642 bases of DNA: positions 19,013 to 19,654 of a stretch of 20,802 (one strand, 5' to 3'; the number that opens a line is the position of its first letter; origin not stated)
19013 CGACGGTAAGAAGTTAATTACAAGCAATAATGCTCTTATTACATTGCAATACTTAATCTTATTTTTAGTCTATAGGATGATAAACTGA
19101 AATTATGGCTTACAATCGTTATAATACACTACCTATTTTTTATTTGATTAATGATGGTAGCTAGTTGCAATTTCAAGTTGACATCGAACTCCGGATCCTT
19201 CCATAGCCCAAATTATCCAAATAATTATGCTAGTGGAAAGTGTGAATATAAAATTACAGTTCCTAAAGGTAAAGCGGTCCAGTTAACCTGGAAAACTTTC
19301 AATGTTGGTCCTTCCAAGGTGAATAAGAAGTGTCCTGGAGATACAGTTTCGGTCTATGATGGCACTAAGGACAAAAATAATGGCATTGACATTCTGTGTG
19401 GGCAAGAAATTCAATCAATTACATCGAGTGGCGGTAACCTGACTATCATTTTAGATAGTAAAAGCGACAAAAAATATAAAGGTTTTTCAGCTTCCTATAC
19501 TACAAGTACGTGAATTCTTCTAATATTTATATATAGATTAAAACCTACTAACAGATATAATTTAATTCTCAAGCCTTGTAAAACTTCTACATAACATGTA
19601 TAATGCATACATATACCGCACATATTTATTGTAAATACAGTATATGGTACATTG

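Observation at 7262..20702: Tandem same-strand cluster of three paralogous CUB-only type-I membrane protein genes next to CDK8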

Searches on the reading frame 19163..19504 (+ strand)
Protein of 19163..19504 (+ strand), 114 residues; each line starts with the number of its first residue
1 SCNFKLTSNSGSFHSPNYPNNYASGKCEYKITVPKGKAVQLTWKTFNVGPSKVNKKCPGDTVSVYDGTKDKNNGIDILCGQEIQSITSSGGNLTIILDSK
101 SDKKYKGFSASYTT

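Call 66: find_homologous_proteins(query=A4, max_evalue=0.00001)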
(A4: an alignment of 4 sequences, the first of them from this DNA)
Query A4 (4 sequences) (114 aa, profile of the alignment): 3 proteins with E <= 0.00001 among 168 candidates.
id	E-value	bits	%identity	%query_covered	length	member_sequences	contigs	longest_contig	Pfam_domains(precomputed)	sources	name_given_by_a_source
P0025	2.0e-37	146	37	98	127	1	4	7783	PF00431.27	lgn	-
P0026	7.3e-32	128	38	80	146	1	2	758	PF00431.27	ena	-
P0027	6.1e-9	54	30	92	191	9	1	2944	PF00431.27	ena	-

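Call 68: find_encoding_contigs(protein=P0025, flank=10000, max_places=4)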
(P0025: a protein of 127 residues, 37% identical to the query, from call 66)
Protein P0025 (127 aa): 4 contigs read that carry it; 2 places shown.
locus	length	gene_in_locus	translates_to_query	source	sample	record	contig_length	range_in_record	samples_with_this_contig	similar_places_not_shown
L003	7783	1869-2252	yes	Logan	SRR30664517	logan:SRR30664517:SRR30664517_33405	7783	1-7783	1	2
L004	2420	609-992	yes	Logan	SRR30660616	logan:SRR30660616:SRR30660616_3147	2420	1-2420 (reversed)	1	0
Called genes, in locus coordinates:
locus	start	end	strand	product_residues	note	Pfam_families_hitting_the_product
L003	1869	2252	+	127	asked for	PF00431:CUB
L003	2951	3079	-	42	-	-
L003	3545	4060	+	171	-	PF00431:CUB (weak)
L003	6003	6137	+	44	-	-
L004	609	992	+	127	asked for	PF00431:CUB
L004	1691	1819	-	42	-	-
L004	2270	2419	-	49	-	?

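Call 85: find_related_loci(query=A4, collection=metagenome_contigs, flank=6000)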
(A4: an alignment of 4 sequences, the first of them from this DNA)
Query A4 (114 aa) in metagenome_contigs; peptide patterns used: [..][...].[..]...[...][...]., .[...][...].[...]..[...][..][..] (x = any residue, [..] = any of these).
69 stretches matched a pattern; 17 encode a relative of the query (tblastn E <= 1e-3); 17 distinct loci.
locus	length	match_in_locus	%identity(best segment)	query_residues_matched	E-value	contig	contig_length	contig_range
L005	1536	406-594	41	2-66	2e-12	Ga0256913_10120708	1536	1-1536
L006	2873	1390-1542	39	2-48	5e-7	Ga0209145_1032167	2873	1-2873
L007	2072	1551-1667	46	11-48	5e-7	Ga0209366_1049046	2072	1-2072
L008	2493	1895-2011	46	11-48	6e-7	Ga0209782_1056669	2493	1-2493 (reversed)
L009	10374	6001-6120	45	10-48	2e-6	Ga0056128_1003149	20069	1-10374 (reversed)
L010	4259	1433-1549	44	11-48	2e-6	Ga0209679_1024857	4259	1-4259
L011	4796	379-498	45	10-48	2e-6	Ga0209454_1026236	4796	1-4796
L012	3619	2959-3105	39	10-55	4e-6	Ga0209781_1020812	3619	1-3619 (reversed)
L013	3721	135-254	40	10-48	5e-6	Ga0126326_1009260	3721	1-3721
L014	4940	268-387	40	10-48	5e-6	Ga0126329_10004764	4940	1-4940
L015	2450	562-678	41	11-48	6e-6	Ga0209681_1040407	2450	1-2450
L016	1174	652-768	41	11-48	5e-6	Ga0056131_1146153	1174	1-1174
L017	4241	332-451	40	10-48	9e-6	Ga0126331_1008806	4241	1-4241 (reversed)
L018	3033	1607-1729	41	9-48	7e-6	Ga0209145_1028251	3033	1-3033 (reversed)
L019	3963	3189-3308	40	10-48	9e-6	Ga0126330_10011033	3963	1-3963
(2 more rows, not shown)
